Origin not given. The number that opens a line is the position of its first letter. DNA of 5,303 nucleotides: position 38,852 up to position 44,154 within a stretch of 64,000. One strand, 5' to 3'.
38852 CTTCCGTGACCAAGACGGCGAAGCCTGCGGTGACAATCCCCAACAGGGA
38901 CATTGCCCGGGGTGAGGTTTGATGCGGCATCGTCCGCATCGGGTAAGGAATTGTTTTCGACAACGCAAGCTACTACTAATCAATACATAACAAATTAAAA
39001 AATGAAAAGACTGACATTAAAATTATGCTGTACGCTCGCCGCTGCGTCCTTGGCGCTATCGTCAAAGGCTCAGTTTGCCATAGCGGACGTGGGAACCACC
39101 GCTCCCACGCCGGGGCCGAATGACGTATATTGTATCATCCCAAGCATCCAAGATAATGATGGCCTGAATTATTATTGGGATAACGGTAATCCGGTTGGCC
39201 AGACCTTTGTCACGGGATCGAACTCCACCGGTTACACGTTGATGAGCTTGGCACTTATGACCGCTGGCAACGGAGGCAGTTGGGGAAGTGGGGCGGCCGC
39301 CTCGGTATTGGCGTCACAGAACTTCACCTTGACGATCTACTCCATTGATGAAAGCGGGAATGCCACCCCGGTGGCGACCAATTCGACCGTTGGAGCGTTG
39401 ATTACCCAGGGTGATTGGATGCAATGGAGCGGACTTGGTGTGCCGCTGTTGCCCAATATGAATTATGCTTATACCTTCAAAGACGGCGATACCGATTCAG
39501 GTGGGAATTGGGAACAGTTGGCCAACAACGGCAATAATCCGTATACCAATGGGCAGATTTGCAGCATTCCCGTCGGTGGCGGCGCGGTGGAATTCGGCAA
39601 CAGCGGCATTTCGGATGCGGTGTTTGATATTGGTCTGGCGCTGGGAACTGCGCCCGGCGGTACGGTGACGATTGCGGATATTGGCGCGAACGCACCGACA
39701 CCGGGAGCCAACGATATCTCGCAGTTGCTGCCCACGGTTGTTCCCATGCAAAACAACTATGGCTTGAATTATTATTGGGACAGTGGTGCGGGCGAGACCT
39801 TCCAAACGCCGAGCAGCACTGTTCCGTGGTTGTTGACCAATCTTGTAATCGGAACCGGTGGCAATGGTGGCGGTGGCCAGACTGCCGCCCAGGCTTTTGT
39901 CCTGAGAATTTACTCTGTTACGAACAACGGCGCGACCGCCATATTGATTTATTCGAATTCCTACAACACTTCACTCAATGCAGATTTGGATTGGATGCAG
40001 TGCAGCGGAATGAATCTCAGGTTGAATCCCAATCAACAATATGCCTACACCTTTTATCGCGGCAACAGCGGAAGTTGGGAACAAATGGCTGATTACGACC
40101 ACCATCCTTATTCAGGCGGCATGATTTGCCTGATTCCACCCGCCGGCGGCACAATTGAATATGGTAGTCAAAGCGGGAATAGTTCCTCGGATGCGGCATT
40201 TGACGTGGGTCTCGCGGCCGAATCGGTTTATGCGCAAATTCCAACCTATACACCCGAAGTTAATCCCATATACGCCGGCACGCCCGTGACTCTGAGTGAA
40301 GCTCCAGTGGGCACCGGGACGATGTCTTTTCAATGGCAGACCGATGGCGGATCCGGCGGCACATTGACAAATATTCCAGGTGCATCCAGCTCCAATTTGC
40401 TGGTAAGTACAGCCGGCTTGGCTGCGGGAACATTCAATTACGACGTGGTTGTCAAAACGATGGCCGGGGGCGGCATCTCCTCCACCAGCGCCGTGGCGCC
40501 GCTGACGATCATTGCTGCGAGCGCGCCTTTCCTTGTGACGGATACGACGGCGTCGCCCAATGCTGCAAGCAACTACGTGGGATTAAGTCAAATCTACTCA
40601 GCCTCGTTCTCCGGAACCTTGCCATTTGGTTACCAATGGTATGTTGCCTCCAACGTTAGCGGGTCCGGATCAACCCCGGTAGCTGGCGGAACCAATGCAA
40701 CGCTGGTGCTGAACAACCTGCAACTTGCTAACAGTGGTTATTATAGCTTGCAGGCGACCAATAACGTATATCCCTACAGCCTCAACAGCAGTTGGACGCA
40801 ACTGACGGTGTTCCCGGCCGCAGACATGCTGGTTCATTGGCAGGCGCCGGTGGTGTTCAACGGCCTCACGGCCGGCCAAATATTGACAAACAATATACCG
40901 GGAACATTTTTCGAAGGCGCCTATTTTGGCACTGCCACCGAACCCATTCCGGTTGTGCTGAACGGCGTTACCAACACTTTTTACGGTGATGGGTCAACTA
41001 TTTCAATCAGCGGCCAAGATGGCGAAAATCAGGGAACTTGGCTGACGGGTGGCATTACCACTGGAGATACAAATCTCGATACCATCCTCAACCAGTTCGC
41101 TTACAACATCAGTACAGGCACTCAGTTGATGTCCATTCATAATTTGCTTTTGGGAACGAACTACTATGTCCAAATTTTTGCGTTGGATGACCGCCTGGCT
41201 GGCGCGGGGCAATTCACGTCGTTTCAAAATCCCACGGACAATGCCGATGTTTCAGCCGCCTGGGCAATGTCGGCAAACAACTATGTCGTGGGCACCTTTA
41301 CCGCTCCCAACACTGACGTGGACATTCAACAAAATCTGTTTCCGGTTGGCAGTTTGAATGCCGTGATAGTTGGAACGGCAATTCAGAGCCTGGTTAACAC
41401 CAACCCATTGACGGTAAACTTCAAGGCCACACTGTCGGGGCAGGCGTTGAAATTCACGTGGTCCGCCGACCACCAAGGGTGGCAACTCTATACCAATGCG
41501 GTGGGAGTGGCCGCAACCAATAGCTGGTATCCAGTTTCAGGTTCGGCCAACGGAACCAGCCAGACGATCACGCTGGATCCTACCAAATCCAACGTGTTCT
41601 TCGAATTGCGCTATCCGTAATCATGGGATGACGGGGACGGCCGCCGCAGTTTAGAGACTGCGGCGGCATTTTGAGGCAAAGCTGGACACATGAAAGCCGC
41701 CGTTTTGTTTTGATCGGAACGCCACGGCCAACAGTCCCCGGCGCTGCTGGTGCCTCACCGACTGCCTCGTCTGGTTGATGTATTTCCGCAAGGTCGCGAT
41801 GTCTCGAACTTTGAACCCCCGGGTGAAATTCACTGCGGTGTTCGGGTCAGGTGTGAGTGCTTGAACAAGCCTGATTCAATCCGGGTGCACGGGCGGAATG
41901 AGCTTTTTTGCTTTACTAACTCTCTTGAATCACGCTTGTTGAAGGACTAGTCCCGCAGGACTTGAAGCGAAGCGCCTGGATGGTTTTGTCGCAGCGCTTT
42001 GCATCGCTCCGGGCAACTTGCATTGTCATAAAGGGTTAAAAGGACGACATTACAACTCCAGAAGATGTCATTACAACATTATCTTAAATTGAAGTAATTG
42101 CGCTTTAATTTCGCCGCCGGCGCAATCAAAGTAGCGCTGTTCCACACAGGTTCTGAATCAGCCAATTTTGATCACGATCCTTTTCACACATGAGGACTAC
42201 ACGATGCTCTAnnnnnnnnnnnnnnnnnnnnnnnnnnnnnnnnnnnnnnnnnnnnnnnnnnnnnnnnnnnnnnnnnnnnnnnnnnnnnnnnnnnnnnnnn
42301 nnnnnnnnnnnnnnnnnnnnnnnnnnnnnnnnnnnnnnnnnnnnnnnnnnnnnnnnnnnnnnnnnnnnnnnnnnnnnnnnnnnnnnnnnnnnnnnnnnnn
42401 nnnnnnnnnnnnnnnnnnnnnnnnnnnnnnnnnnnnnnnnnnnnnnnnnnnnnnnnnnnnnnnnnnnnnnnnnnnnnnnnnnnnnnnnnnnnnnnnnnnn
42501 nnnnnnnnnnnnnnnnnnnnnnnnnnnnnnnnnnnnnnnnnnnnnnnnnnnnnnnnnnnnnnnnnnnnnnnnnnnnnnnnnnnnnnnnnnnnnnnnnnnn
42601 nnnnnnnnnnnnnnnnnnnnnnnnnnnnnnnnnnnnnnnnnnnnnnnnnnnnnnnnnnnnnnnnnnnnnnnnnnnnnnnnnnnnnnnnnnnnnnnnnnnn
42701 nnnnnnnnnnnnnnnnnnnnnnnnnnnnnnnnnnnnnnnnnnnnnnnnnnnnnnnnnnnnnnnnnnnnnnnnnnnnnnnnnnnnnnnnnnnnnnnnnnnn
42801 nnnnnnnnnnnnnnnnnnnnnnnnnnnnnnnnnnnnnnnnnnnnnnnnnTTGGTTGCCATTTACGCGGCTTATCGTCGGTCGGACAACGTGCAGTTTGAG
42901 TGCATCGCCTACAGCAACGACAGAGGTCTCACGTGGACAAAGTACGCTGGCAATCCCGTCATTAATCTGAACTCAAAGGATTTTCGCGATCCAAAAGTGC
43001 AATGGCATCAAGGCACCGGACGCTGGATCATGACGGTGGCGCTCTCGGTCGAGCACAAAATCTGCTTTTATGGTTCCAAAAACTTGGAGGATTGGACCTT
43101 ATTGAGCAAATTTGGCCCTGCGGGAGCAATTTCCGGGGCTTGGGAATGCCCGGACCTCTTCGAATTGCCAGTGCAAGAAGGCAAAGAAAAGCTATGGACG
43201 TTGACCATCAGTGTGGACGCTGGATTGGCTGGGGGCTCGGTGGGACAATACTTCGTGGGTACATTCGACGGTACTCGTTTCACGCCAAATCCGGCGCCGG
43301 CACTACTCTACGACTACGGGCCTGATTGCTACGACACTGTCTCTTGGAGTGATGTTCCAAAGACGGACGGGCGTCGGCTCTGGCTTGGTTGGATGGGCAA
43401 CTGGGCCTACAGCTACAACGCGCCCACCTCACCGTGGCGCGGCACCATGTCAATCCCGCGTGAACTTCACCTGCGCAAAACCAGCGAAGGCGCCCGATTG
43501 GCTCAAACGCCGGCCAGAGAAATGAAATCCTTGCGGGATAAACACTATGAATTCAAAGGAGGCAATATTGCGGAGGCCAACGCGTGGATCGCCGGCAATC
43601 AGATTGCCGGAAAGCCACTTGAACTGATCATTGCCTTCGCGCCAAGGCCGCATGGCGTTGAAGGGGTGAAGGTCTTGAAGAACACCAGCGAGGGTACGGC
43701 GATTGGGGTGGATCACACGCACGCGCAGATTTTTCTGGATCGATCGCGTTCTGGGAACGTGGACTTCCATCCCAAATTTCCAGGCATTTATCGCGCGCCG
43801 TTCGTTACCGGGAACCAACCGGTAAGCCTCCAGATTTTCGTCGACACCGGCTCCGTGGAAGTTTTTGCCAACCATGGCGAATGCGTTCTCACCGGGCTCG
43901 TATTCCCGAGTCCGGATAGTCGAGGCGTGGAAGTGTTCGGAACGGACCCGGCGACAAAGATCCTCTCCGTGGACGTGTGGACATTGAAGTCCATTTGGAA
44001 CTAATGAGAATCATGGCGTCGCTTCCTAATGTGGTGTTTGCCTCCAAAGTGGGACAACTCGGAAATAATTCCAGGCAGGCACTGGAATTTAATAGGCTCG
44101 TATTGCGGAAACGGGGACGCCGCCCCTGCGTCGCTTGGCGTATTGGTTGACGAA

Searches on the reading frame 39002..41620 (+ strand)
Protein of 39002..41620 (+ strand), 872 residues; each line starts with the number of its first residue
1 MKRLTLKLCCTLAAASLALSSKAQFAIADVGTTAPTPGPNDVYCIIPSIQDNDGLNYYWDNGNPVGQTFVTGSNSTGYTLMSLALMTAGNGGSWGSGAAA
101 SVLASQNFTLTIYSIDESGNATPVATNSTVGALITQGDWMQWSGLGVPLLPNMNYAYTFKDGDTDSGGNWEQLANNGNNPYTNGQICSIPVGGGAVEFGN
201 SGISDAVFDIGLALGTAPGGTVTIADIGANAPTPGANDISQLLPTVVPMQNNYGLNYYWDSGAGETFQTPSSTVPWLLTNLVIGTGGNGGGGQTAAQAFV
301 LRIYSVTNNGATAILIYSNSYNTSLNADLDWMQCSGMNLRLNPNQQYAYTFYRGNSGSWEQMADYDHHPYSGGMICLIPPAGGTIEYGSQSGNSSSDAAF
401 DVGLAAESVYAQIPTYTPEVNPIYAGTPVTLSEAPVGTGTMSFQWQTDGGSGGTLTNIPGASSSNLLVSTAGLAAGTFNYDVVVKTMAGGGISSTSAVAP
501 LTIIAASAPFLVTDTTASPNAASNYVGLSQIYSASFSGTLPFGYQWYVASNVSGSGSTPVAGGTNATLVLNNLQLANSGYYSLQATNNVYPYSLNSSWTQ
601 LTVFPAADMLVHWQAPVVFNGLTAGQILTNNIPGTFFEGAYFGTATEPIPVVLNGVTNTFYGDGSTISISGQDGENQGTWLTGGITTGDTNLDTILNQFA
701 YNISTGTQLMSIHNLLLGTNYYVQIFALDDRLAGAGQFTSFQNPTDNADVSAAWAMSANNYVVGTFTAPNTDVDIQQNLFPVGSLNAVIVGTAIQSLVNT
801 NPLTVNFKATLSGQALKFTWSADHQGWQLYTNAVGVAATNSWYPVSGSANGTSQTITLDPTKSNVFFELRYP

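Call 7: search_protein_families(library=pfam, proteins=[window:39002-41620:+])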
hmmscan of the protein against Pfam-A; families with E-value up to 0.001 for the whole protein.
window:39002-41620:+ (872 aa): 1 family
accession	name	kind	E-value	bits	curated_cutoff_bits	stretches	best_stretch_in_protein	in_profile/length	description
PF13927.12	Ig_3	-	0.00045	21.1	30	0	540-587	30-78/78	Immunoglobulin domain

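Call 8: search_protein_families(library=ncbifam, proteins=[window:39002-41620:+])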
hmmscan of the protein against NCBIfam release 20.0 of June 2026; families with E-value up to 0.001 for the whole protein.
window:39002-41620:+ (872 aa): 0 families

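Call 75: search_solved_structures(query=window:39002-41620:+, max_evalue=0.1)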
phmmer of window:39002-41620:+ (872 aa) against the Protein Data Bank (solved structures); distinct sequences matched with E-value up to 0.1: 0.

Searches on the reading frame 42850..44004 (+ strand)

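Call 43: search_protein_families(library=pfam, proteins=[window:42850-44004:+], max_evalue=0.00001)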
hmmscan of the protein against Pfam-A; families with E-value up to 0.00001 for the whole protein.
window:42850-44004:+ (384 aa): 2 families
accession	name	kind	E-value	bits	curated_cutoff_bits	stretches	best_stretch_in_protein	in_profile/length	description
PF00251.26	Glyco_hydro_32N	-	4.8e-52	177.9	22.1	1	2-221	82-307/307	Glycosyl hydrolases family 32 N-terminal domain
PF08244.19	Glyco_hydro_32C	-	5.5e-28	98.4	21.9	1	224-377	1-157/158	Glycosyl hydrolases family 32 C terminal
